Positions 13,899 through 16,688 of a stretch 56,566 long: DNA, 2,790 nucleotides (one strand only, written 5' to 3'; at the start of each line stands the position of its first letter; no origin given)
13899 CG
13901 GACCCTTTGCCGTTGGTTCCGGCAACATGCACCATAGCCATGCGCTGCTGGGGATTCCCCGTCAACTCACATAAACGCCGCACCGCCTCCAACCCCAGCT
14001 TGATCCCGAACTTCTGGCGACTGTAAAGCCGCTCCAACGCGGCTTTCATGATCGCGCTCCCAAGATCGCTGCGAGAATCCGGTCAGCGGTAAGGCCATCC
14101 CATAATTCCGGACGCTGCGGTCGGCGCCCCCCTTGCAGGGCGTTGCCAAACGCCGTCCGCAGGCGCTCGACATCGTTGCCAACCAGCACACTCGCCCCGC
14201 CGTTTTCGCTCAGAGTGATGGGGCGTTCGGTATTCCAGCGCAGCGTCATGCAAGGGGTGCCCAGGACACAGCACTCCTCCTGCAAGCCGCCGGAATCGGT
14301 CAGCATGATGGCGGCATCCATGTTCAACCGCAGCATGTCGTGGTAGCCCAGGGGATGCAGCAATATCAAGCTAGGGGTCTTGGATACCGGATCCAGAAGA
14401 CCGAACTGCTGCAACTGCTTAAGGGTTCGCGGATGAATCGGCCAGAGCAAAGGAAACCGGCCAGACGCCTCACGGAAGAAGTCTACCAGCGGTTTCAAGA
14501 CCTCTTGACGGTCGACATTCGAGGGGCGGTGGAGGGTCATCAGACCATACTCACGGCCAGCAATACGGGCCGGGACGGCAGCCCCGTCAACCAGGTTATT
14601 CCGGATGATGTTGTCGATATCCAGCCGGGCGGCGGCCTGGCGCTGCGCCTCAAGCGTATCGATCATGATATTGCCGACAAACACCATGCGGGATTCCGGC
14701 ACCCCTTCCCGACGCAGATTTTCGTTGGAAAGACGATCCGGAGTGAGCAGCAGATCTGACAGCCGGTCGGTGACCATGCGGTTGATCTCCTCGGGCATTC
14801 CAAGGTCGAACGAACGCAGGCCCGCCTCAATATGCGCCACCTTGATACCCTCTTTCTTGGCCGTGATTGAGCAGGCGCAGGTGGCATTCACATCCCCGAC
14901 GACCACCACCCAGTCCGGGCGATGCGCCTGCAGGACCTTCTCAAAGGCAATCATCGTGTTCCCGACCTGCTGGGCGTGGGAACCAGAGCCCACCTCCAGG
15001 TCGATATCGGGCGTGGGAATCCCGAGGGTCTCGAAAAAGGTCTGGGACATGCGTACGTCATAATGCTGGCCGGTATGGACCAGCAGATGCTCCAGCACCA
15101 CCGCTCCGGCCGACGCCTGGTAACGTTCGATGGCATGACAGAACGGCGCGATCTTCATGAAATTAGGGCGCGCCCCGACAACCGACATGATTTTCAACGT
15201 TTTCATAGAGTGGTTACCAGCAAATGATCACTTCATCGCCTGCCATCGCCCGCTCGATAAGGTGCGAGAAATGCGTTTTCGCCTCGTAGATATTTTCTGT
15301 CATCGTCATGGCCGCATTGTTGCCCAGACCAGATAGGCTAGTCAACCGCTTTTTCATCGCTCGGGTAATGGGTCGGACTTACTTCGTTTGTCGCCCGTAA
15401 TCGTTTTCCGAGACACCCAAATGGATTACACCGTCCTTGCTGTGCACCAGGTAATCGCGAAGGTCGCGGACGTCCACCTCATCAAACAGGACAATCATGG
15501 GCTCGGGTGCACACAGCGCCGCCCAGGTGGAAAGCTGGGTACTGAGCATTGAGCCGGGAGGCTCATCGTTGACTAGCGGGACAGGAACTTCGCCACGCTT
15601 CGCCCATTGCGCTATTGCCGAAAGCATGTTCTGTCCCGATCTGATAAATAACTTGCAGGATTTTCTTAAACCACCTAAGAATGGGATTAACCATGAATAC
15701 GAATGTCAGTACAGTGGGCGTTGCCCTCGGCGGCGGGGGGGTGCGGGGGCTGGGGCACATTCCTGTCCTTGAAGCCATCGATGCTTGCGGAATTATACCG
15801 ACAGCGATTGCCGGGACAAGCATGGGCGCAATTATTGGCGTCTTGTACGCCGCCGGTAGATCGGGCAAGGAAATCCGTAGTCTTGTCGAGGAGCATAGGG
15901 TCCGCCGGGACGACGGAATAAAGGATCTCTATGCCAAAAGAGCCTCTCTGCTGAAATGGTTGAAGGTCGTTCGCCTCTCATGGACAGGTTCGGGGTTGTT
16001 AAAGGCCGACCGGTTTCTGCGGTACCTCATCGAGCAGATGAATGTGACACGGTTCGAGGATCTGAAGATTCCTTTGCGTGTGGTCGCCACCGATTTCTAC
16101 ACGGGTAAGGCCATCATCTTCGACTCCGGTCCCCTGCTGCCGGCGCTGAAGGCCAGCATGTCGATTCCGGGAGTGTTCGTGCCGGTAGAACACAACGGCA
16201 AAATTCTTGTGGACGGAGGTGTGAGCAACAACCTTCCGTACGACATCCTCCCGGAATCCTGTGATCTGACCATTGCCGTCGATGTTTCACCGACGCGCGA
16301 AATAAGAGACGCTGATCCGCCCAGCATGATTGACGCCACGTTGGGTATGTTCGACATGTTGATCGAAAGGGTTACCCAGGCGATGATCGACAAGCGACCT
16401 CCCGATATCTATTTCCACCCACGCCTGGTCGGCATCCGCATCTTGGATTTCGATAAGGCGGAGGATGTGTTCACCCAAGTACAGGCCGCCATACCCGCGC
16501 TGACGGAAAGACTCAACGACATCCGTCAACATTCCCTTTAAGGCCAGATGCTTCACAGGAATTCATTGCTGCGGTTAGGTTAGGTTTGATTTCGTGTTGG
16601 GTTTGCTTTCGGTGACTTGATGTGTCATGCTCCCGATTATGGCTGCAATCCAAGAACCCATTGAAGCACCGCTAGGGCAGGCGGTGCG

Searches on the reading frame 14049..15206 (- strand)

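Call 9: search_protein_families(library=pfam, proteins=[window:14049-15206:-], max_evalue=0.01)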
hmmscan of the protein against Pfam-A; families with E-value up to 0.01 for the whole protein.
window:14049-15206:- (386 aa): 1 family
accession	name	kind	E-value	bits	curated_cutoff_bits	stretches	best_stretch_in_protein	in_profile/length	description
PF02350.25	Epimerase_2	-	1.6e-92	310.5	30.6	1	38-381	9-346/347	UDP-N-acetylglucosamine 2-epimerase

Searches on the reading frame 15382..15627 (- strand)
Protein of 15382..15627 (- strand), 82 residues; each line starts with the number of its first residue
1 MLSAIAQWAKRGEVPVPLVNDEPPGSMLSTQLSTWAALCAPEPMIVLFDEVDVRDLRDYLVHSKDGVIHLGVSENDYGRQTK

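Call 47: search_protein_families(library=ncbifam, proteins=[window:15382-15627:-], max_evalue=0.01)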
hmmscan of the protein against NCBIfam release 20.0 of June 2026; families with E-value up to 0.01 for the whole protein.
window:15382-15627:- (82 aa): 0 families

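Call 51: search_protein_families(library=pfam, proteins=[window:15382-15627:-], max_evalue=0.1)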
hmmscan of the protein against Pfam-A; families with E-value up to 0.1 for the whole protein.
window:15382-15627:- (82 aa): 1 family
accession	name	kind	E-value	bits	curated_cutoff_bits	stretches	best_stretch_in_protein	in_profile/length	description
PF13099.11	DUF3944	-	0.076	13.4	24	0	51-66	16-31/35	Domain of unknown function (DUF3944)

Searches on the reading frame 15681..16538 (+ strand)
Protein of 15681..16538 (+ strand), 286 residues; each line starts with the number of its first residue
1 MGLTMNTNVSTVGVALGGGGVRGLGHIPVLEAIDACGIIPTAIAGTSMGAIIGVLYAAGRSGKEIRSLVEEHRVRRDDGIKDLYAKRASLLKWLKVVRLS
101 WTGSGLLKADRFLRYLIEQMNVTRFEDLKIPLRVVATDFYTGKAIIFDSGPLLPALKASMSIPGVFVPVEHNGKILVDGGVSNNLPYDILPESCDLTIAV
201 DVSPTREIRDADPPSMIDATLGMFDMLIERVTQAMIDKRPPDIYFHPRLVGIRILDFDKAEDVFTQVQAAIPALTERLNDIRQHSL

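Call 9: search_protein_families(library=pfam, proteins=[window:15681-16538:+], max_evalue=0.01)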
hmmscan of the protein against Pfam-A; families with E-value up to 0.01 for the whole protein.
window:15681-16538:+ (286 aa): 1 family
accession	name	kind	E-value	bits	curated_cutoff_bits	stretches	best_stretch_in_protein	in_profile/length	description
PF01734.28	Patatin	-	2e-33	116.7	27.7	1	15-190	2-190/191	Patatin-like phospholipase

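Call 47: search_protein_families(library=ncbifam, proteins=[window:15681-16538:+], max_evalue=0.01)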
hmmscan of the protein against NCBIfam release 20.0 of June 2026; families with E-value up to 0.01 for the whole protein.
window:15681-16538:+ (286 aa): 4 families
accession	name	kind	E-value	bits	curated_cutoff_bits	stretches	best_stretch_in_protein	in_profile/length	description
NF007623.0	PRK10279.1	equivalog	4.3e-33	114.8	272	1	11-204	5-182/301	patatin-like phospholipase RssA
NF043045.1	T4SS_VpdC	equivalog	4.9e-11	41.4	1000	1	16-72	310-366/880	Dot/Icm T4SS effector VpdC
NF041079.1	CBASS_lipase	equivalog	1.8e-07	30.7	200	1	15-147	5-130/317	CBASS cGAMP-activated phospholipase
NF053870.1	DS2_1_antiphage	equivalog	1.3e-05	24.7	400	1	15-73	4-67/299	anti-phage phospholipase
